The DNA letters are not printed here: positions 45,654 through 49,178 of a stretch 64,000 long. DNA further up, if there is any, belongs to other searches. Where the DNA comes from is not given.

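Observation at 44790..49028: Very large secreted multicopper oxidase fused to FN3 and a 41-aa-blade beta-propeller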

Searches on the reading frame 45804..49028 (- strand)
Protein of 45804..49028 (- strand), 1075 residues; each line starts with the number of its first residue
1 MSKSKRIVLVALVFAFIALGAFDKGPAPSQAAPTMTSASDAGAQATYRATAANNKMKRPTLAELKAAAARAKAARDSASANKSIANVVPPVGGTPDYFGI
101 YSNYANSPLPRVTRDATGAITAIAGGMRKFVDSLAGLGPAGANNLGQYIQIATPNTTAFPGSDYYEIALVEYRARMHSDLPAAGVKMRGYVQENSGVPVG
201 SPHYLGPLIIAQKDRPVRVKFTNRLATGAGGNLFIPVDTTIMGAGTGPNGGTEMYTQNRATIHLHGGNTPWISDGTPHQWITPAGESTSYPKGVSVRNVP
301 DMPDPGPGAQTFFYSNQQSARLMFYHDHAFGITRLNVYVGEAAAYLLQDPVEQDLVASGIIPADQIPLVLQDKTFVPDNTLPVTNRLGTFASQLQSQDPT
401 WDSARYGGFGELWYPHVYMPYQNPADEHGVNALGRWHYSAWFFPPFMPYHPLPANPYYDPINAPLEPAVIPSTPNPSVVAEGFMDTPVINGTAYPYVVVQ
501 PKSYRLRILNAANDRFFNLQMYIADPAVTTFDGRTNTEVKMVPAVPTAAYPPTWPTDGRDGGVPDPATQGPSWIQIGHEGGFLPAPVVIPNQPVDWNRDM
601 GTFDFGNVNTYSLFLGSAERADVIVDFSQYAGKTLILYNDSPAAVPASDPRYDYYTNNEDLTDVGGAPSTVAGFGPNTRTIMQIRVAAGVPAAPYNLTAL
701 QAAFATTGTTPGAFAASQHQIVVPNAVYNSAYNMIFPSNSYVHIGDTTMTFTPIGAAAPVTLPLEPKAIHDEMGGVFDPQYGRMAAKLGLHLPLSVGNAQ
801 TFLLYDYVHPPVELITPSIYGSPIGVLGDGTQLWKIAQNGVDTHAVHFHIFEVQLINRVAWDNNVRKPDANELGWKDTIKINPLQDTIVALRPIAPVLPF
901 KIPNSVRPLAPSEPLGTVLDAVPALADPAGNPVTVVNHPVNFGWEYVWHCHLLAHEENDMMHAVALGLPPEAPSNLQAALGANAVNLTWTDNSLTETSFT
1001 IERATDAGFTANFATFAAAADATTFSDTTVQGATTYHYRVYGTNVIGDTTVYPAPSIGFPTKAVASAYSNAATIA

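Call 20: find_related_loci(query=A1, collection=genome_contigs, flank=8000)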
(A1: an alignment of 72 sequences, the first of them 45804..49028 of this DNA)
Query A1 (1075 aa) in genome_contigs; peptide patterns used: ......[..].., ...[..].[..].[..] (x = any residue, [..] = any of these).
600 stretches matched a pattern (row limit reached: there are more); 594 encode a relative of the query (tblastn E <= 1e-3); the best 80 are kept; 80 distinct loci.
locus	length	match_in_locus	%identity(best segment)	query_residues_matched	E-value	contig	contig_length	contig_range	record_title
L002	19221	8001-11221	77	1-1074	0e+0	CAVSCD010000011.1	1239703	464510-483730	MAG: Candidatus Aminicenantes bacterium isolate MFD02979.bin.2.51 genome assembly, contig: contig_50643, whole genome sh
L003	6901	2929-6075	60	53-1074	0e+0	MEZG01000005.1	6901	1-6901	MAG: Candidatus Bathyarchaeota archaeon RBG_13_60_20 RBG_13_scaffold_10495, whole genome shotgun sequence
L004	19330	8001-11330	58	95-1070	0e+0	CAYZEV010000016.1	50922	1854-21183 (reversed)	MAG TPA_asm: uncultured Methanomassiliicoccaceae archaeon isolate SRP302447_co1_125 genome assembly, contig: NODE_2009_l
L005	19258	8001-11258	56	32-1066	0e+0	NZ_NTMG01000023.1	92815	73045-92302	Candidatus Methanoperedens sp. BLZ2 CMPBLZ2contig_35, whole genome shotgun sequence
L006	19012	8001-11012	58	118-1074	0e+0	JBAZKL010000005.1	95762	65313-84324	MAG: Candidatus Omnitrophota bacterium isolate SO_2017_LW4_142 scaffold_710_c1_LW137-91_2017, whole genome shotgun seque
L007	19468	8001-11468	60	1-1072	0e+0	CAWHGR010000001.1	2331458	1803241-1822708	MAG: uncultured Planctomycetota bacterium isolate MFD02134.bin.2.236 genome assembly, contig: contig_10163, whole genome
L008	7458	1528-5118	59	59-1074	0e+0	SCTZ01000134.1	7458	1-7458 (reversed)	MAG: Chloroflexota bacterium isolate FW602_bin.16 FW602_bin.16-72349, whole genome shotgun sequence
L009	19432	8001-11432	58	1-1073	0e+0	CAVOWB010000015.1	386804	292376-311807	MAG: Candidatus Bathyarchaeota archaeon isolate MFD00032.bin.1.220 genome assembly, contig: contig_54589, whole genome s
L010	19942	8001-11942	52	1-1075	0e+0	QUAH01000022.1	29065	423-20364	MAG: Candidatus Saccharicenans subterraneus isolate BY38 NODE_781_length_29065_cov_113.777_ID_1479974, whole genome shot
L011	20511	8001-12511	60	8-1047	0e+0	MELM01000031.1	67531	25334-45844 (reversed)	MAG: Candidatus Solincola sediminis RBG_16_scaffold_2304, whole genome shotgun sequence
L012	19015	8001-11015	56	57-1044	0e+0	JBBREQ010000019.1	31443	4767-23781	MAG: Coriobacteriia bacterium isolate Co_metawrap_2508 Cmw_2508_k141_998050_length_31443_cov_11.0000, whole genome shotg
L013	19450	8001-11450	53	4-1049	0e+0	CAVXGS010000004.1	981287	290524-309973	MAG: uncultured Coriobacteriales bacterium isolate MFD02979.bin.1.88 genome assembly, contig: contig_43959, whole genome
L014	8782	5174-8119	55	61-1069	0e+0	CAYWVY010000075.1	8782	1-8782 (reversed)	MAG TPA_asm: uncultured Methanospirillum sp. isolate SRP294416_co3_665 genome assembly, contig: NODE_17356_length_8782_c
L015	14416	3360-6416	54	91-1074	0e+0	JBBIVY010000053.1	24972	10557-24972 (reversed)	MAG: Planctomycetota bacterium isolate QH2S170213_bin_88 NODE_2207_length_24972_cov_15.408235, whole genome shotgun sequ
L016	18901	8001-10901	55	72-1050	0e+0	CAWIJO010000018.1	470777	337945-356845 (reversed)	MAG: uncultured Actinomycetes bacterium isolate MFD04944.bin.1.104 genome assembly, contig: contig_39220, whole genome s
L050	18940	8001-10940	55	125-1047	0e+0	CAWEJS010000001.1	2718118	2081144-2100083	MAG: uncultured Acidobacteriota bacterium isolate MFD05942.bin.1.7 genome assembly, contig: contig_22890, whole genome s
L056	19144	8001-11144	50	92-1075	0e+0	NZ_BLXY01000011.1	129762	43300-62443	Geomonas paludis strain Red736 sequence11, whole genome shotgun sequence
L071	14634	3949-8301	49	1-1074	0e+0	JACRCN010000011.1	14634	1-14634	MAG: Deltaproteobacteria bacterium isolate NC_groundwater_1647_Pr3_B-0.1um_60_22 SR-2_scaffold_141_262337, whole genome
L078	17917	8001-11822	48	120-1074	0e+0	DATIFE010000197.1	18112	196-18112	MAG TPA_asm: Anaeromyxobacteraceae bacterium isolate SMAG_U16387 k141_2142013, whole genome shotgun sequence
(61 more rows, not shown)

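Call 23: search_protein_families(library=pfam, proteins=[L056:7878-13112:+, L056:13214-14536:+, L056:14736-15638:+, L056:15744-17306:+, L056:17651-18694:+, L056:4930-6900:+, L056:6900-7583:+, L056:3417-4424:+, L056:1855-3525:+], max_evalue=0.001)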
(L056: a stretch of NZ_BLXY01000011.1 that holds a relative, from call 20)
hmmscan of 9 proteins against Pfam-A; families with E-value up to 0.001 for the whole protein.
L056:7878-13112:+ (1744 aa): 10 families
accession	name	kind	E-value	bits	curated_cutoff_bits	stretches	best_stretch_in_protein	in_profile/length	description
PF22073.2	Cep192_D4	-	2e-44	150.8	35.5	4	1423-1525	9-111/112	Cep192 domain 4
PF15780.11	ASH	-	1.7e-37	128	27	2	1418-1510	3-95/98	Abnormal spindle-like microcephaly-assoc'd, ASPM-SPD-2-Hydin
PF22544.2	HYDIN_VesB_CFA65-like_Ig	-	1.2e-32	112.5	25.5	2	1101-1187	10-91/100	HYDIN/CFA65/VesB-like, Ig-like domain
PF12371.14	TMEM131_like_N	-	1.5e-13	51.2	28.8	1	1420-1503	3-82/84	Transmembrane protein 131-like N-terminal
PF07610.17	DUF1573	-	1.1e-12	48.3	26.1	0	1639-1734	5-91/98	Protein of unknown function (DUF1573)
PF24507.1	Ig_CFAP65_4th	-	4.8e-12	46.5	27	0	1440-1504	1-61/76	CFAP65, fourth Ig-like domain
PF07731.20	Cu-oxidase_2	-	1.1e-08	35.3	20.4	1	832-902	34-107/137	Multicopper oxidase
PF24771.2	Ig_CFAP74_1st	-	1.4e-08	35.4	29.2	0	1096-1182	3-87/97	CFAP74 first Ig-like domain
PF24798.1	Ig-CFAP74_4th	-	4.9e-06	27.1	28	0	1112-1182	16-82/95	CFAP74 forth Ig-like domain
PF24770.2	Ig-CFAP74_2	-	0.00017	22.6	27.4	0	1152-1198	137-183/185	CFAP74 second Ig-like domain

L056:13214-14536:+ (440 aa): 2 families
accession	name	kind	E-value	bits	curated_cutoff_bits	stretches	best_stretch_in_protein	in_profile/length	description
PF00036.39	EF-hand_1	-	0.00014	21.6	25.4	0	381-401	8-28/29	EF hand domain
PF00963.24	Cohesin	-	0.00015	22.4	24.1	1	52-120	29-105/139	Cohesin domain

L056:14736-15638:+ (300 aa): 6 families
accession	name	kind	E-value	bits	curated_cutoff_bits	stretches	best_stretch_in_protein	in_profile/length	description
PF00990.26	GGDEF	-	6.4e-44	150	23.8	1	140-296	1-161/161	Diguanylate cyclase, GGDEF domain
PF13426.13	PAS_9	-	1.4e-16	61.1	27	1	17-122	2-100/103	PAS domain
PF08448.16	PAS_4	-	7.6e-15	55.5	23.1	1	13-122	2-104/110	PAS fold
PF00989.32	PAS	-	1.6e-13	51.1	22.6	1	8-115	3-105/113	PAS fold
PF13188.13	PAS_8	-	2e-09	37.4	21.8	1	8-57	3-48/65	PAS domain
PF08447.18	PAS_3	-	1.2e-06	29.2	25.6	1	28-114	1-83/89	PAS fold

L056:15744-17306:+ (520 aa): 4 families
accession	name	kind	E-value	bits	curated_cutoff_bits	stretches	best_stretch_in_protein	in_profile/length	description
PF02335.20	Cytochrom_C552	-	1.2e-153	512.6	24.1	1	79-513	1-423/438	Cytochrome c552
PF14522.11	Cytochrome_C7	-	1.1e-07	32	24.8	1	329-377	8-54/67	Cytochrome c7 and related cytochrome c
PF09699.15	Paired_CXXCH_1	-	0.00013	22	20.6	0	335-374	8-39/41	Doubled CXXCH motif (Paired_CXXCH_1)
PF14537.11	Cytochrom_c3_2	-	0.00064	20.6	25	0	329-376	2-38/79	Cytochrome c3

L056:17651-18694:+ (347 aa): 6 families
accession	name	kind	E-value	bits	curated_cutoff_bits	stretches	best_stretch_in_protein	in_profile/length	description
PF00891.24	Methyltransf_2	-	2.7e-26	92.7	22.3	1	143-324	30-208/210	O-methyltransferase domain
PF08100.18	Dimerisation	-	1.2e-15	57.5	25.6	1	21-102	5-92/93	O-methyltransferase dimerisation domain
PF08242.18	Methyltransf_12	-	2.3e-09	38.3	30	1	180-277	1-98/98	Methyltransferase domain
PF13489.12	Methyltransf_23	-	1.6e-07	31.6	27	1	174-324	21-158/164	Methyltransferase domain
PF13649.12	Methyltransf_25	-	3.4e-07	31.3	27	1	180-275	2-97/97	Methyltransferase domain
PF08241.18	Methyltransf_11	-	6.9e-05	23.8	21.2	1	180-279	1-95/95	Methyltransferase domain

L056:4930-6900:+ (656 aa): 7 families
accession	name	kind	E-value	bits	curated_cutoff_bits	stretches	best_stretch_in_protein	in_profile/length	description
PF01436.27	NHL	-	7.7e-43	142.9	20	1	131-157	1-26/28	NHL repeat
PF08450.18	SGL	-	1.4e-16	61.3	26.3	0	129-163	131-165/246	SMP-30/Gluconolactonase/LRE-like region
PF01731.26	Arylesterase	-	4.1e-15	56.2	21.3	0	127-161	49-83/86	Arylesterase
PF25021.1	TEN_NHL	-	1.2e-10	41.4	27.1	0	125-174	135-180/357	Teneurin NHL domain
PF16460.11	Phage_TTP_11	-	6.9e-09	36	28.4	0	509-534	3-28/154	Phage tail tube, TTP, lambda-like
PF21959.2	DUF6923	-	6.4e-06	26.5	27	0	486-641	70-231/234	Repeat of unknown function (DUF6923)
PF10282.15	Lactonase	-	0.00044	20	21.7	0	125-168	243-282/344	Lactonase, 7-bladed beta-propeller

L056:6900-7583:+ (227 aa): 2 families
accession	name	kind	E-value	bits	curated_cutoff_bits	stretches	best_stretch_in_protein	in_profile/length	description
PF01346.23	FKBP_N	-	2.6e-24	86.3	22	1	27-128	1-97/97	Domain amino terminal to FKBP-type peptidyl-prolyl isomerase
PF00254.34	FKBP_C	-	4.8e-21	75.3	21.1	1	135-224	2-94/94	FKBP-type peptidyl-prolyl cis-trans isomerase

L056:3417-4424:+ (335 aa): 1 family
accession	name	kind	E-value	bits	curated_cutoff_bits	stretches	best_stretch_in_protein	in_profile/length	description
PF02541.22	Ppx-GppA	-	1.1e-53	183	27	1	63-334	13-280/285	Ppx/GppA phosphatase family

L056:1855-3525:+ (556 aa): 2 families
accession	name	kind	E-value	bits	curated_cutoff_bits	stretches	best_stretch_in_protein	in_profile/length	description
PF02690.20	Na_Pi_cotrans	-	1.6e-49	167.9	29.1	2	18-153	1-136/137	Na+/Pi-cotransporter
PF01895.24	PhoU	-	2.6e-09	37.8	23.5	1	364-449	1-87/89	PhoU domain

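Call 37: predict_structure(alignment_id=A1)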
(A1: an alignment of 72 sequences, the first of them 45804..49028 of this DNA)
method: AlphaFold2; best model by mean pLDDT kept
length: 1075 residues; sequences in the alignment: 72
mean_pLDDT: 80.2   pTM: 0.84
mean pLDDT of the five models: 80.2, 79.1, 78.6, 77.1, 75.0
residues with pLDDT >= 90: 435; 70-90: 370; 50-70: 178; < 50: 92
segments of 3 or more residues with pLDDT < 50: 20-56, 81-84, 233-245, 330-340, 476-482, 656-666
pLDDT, mean of each block of 10 residues (from residue 1): 74 68 32 35 45 51 65 61 57 65 69 83 90 96 95 93 92 92 86 89 90 93 74 44 52 63 73 55 67 66 87 87 74 41 85 97 95 85 74 80 80 63 62 54 63 78 74 54 73 96 96 87 95 93 90 85 92 96 97 90 88 93 98 96 79 53 49 85 97 97 96 94 94 90 93 89 92 72 81 63 86 76 57 91 87 94 92 93 94 85 83 80 78 91 86 70 87 94 91 86 94 89 91 91 93 92 92 93
secondary structure, 60 per line:
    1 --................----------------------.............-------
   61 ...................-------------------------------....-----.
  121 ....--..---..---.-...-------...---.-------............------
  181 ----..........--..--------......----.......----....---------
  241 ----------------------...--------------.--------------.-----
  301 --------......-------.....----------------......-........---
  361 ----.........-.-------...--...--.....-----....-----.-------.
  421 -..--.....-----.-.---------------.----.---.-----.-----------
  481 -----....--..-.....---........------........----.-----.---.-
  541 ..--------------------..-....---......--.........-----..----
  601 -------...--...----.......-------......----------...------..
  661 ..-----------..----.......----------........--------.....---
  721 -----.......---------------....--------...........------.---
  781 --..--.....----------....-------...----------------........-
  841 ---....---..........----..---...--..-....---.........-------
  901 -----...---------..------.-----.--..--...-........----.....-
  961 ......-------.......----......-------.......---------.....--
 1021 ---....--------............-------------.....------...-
elements in order (helices of 4 or more, strands of 3 or more residues): H3-18 H41-53 H61-79 E111-114 E120-124 E149-151 E163-174 E185-194 E207-212 E217-223 H228-231 E263-265 E309-314 E322-326 E343-348 H350-357 E365-373 E383-385 E388-390 H393-397 H403-406 E426-430 E486-489 E495-499 E503-510 E517-524 E573-578 E581-589 E608-610 E613-615 E620-626 E634-639 H659-662 E680-686 H697-704 H713-717 H726-732 E748-751 E760-770 E787-791 E802-805 E813-815 E832-839 E844-847 E851-860 E878-881 E885-893 E906-908 E939-941 E943-950 H955-959 E961-966 E974-980 E985-990 E998-1004 E1014-1018 E1024-1027 E1036-1047 E1061-1065 E1072-1074

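Call 41: fold_search(model_id=the predicted structure, library=pdb)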
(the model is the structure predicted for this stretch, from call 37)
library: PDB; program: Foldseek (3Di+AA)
matches with E <= 10: 1682; with E <= 0.001: 571
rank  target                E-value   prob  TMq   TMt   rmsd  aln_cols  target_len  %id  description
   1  9bd5_A                4.2e-36  1.00  0.39  0.80   6.4       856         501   22  Laccase from Bacillus licheniformis (released 2024-11-20)
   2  5zlj                  3.9e-35  1.00  0.38  0.77   7.4       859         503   21  Crystal structure of CotA native enzyme, PH8.0 (released 2018-05-16)
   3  4akq                  6.7e-35  1.00  0.39  0.79   6.4       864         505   21  Mutations in the neighbourhood of CotA-laccase trinuclear site: E498D mutant (released 2012-03-14)
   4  1gsk                  7.1e-35  1.00  0.39  0.79   7.1       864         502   21  Crystal structure of CotA, an endospore coat protein from Bacillus subtilis (released 2003-05-21)
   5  2bhf                  8.8e-35  1.00  0.39  0.80   6.3       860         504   22  3D structure of the reduced form of CotA (released 2005-10-26)
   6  4a67                  9.8e-35  1.00  0.39  0.79   7.2       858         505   21  Mutations in the neighbourhood of CotA-laccase trinuclear site: D116E mutant (released 2012-01-25)
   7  4q8b_A                1.0e-34  1.00  0.38  0.78   7.0       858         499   21  The crystal structure of CotA laccase complexed with sinapic acid (released 2015-04-29)
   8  4yvu                  1.3e-34  1.00  0.38  0.77   7.3       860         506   21  Crystal structure of CotA native enzyme in the acid condition, PH5.6 (released 2016-03-30)
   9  8z5b                  1.4e-34  1.00  0.39  0.79   5.9       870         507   21  The X-Ray crystal structure of multicopper oxidase from Bacillus freudenreichii (released 2025-02-19)
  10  4a68                  1.4e-34  1.00  0.39  0.78   6.7       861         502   21  Mutations in the neighbourhood of CotA-laccase trinuclear site: D116N mutant (released 2012-01-25)
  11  5zlk                  1.9e-34  1.00  0.39  0.79   7.2       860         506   21  Mutation in the trinuclear site of CotA-laccase: H493A mutant, PH 8.0 (released 2018-05-16)
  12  4a66                  2.1e-34  1.00  0.38  0.78   7.0       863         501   21  Mutations in the neighbourhood of CotA-laccase trinuclear site: D116A mutant (released 2012-01-25)
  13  1w6l                  2.2e-34  1.00  0.39  0.80   6.5       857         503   21  3D structure of CotA incubated with CuCl2 (released 2005-10-26)
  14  5zlm                  2.5e-34  1.00  0.38  0.77   7.1       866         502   21  Mutation in the trinuclear site of CotA-laccase: H491C mutant, PH 8.0 (released 2018-05-16)
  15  7y8b_B                2.6e-34  1.00  0.38  0.79   7.0       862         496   21  Crystal structure of CotA laccase complexed with syringic acid (released 2023-06-28)
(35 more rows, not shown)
